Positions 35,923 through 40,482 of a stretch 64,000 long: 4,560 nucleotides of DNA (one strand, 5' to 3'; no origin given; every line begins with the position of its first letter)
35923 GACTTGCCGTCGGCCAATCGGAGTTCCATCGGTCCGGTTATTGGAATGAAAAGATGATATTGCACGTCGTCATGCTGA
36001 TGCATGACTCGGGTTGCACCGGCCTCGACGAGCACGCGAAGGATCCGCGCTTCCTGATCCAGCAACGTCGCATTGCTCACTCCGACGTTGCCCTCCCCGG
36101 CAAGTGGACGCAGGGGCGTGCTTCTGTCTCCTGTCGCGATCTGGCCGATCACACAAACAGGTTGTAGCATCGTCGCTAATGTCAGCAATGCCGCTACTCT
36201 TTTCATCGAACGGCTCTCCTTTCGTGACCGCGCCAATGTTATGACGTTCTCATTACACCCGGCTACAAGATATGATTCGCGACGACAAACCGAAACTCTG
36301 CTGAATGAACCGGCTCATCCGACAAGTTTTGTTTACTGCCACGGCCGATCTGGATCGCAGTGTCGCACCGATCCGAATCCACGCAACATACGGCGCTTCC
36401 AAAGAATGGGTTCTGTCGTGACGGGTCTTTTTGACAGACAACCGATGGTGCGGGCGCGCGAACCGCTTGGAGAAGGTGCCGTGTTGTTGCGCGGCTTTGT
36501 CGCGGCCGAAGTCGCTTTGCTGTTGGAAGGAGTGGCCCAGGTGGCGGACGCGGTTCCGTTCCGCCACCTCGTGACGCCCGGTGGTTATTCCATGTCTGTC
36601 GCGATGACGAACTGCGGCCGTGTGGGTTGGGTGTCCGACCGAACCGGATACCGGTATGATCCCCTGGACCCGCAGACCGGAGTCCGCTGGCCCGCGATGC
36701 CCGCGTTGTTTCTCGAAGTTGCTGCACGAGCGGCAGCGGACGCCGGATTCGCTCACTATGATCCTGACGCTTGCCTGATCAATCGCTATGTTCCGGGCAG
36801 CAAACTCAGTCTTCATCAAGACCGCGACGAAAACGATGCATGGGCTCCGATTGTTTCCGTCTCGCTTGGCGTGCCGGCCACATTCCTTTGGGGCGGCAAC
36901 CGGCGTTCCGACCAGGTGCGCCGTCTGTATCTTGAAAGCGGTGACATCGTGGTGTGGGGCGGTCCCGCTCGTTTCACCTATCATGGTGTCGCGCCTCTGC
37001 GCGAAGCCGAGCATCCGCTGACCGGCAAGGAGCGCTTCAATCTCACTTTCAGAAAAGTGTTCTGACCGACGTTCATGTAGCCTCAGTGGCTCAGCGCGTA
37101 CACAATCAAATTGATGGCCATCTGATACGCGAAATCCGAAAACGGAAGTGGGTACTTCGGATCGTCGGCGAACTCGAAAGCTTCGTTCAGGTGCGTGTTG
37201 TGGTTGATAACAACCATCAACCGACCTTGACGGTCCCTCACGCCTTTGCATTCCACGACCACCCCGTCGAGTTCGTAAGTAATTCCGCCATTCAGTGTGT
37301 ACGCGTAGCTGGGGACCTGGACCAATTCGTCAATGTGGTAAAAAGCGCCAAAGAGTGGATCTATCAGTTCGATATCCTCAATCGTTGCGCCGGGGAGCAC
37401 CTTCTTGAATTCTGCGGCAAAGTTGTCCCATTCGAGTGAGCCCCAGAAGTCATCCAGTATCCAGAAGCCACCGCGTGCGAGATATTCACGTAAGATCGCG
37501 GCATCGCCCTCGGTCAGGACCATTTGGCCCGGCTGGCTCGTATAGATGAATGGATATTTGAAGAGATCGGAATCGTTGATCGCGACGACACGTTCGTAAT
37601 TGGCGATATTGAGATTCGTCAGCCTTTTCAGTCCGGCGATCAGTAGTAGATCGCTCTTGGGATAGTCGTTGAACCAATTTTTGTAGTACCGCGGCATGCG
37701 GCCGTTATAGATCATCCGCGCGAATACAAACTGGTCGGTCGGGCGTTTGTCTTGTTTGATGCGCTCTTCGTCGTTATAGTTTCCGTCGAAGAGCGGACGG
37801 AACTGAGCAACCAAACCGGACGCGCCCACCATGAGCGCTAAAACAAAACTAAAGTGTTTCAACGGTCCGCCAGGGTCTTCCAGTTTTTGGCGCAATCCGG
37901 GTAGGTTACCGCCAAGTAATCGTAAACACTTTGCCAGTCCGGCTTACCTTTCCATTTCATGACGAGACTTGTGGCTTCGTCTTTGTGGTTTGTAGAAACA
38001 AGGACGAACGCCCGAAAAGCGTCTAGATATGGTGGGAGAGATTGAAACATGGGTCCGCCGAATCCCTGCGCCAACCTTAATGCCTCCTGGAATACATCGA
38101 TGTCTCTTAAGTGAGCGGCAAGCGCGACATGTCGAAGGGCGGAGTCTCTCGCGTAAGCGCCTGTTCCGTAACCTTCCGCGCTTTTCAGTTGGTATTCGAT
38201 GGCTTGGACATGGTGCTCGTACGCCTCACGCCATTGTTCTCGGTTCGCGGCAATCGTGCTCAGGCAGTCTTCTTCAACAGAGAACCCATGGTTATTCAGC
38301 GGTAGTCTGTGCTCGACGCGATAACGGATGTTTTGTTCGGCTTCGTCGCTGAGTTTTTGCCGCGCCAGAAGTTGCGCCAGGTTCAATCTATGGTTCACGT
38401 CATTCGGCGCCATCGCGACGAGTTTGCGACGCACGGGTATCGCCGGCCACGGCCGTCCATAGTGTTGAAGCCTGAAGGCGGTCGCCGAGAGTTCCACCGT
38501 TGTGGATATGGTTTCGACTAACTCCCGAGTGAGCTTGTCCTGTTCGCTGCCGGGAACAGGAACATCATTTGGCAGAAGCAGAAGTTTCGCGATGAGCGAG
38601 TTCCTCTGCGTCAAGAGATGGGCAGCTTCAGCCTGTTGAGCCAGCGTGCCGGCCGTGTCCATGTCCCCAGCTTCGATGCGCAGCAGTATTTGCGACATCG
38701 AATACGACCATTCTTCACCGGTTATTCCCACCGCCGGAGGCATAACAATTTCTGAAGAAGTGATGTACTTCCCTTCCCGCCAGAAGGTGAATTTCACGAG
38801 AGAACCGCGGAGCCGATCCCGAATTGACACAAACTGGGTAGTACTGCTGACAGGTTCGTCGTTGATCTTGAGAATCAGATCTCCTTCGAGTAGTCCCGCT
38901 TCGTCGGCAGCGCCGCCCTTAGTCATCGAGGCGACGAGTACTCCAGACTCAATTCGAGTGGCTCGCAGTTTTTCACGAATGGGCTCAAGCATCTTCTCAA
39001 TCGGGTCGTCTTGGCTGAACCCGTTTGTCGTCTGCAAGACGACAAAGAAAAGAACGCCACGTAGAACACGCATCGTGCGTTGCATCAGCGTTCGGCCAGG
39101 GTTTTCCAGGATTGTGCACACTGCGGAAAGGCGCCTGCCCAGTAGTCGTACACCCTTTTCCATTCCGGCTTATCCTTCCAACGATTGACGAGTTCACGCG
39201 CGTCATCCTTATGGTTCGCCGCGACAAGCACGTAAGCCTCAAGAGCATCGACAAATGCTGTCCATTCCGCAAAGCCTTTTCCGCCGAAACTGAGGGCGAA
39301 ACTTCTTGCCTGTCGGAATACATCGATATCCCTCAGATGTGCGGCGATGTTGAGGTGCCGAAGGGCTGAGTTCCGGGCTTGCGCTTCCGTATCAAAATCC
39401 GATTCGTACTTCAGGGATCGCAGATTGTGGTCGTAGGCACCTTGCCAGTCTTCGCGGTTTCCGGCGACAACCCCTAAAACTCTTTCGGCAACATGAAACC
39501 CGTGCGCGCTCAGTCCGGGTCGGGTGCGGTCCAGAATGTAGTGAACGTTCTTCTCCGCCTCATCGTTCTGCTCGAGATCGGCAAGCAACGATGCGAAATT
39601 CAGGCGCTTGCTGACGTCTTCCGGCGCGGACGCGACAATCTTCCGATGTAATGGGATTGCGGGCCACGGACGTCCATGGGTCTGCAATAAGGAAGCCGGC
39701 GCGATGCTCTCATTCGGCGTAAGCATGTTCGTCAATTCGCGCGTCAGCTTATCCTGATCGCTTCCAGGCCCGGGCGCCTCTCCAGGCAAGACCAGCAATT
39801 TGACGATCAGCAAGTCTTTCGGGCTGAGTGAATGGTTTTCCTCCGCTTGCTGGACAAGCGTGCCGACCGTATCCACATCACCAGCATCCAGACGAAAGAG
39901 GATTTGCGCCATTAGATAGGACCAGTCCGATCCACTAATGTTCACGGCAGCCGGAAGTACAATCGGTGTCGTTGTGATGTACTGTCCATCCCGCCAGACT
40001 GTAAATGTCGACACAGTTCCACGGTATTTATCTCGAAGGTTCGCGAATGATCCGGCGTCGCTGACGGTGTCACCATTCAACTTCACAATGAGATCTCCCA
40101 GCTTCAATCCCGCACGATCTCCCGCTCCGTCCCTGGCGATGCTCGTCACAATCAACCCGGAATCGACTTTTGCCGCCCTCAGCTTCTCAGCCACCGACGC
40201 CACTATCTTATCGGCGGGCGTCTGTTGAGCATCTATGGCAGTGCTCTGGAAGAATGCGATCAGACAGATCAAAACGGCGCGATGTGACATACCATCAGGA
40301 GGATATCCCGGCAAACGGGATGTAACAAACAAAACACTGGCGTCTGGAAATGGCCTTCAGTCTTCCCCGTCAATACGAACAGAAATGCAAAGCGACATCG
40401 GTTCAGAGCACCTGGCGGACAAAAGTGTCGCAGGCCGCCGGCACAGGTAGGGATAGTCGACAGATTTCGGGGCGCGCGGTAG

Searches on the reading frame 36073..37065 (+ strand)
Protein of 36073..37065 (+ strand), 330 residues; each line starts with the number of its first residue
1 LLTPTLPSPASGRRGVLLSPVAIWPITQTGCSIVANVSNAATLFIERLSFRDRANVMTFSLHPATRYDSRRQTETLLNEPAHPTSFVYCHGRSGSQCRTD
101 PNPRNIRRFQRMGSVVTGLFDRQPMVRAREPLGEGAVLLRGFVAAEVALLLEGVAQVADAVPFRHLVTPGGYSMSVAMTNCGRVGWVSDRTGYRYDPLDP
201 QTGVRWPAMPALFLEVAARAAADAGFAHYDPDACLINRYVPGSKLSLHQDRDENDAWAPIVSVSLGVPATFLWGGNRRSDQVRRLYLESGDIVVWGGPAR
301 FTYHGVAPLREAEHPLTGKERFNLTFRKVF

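Call 46: search_protein_families(library=pfam, proteins=[window:36073-37065:+], max_evalue=0.00001)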
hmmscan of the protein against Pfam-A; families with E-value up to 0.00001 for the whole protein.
window:36073-37065:+ (330 aa): 1 family
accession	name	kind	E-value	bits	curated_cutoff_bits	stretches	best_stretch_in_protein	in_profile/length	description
PF13532.12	2OG-FeII_Oxy_2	-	6.8e-56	190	31.2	1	135-327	1-194/194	2OG-Fe(II) oxygenase superfamily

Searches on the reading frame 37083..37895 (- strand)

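Call 47: search_protein_families(library=pfam, proteins=[window:37083-37895:-], max_evalue=0.00001)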
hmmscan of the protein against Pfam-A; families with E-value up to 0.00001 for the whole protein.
window:37083-37895:- (270 aa): 1 family
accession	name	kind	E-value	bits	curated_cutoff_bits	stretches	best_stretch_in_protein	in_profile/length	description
PF13709.12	DUF4159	-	7.7e-35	120.7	25.9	1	58-268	2-202/202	Domain of unknown function (DUF4159)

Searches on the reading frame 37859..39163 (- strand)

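Call 47: search_protein_families(library=pfam, proteins=[window:37859-39163:-], max_evalue=0.00001)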
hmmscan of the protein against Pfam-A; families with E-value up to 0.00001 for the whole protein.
window:37859-39163:- (434 aa): 3 families
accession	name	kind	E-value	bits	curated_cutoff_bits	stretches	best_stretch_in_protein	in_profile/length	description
PF17820.7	PDZ_6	-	9.9e-10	38.5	27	1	77-129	2-54/54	PDZ domain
PF13180.12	PDZ_2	-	5.8e-09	36.5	27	1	70-133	9-73/80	PDZ domain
PF00595.29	PDZ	-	4.1e-07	30.7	23.2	1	72-109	24-61/81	PDZ domain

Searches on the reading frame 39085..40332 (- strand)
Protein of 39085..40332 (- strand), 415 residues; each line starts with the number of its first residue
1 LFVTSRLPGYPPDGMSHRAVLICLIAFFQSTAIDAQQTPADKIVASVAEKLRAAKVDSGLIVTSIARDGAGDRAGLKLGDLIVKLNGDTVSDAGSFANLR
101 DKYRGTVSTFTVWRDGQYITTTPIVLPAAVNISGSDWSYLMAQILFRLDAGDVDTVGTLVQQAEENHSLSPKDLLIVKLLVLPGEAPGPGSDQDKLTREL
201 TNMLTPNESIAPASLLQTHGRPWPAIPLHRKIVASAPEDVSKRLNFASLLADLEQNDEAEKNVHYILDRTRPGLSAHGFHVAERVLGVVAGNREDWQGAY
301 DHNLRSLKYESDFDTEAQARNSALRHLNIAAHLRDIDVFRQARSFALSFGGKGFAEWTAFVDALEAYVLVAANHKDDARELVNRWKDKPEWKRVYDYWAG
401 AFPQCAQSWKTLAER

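Call 47: search_protein_families(library=pfam, proteins=[window:39085-40332:-], max_evalue=0.00001)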
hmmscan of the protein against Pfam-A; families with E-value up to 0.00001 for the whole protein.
window:39085-40332:- (415 aa): 3 families
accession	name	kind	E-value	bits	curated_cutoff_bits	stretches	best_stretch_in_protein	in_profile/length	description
PF13180.12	PDZ_2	-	6.6e-08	33.2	27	1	55-120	9-75/80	PDZ domain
PF17820.7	PDZ_6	-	1.5e-06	28.3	27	1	61-112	1-52/54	PDZ domain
PF00595.29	PDZ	-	8e-06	26.6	23.2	0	54-93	23-60/81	PDZ domain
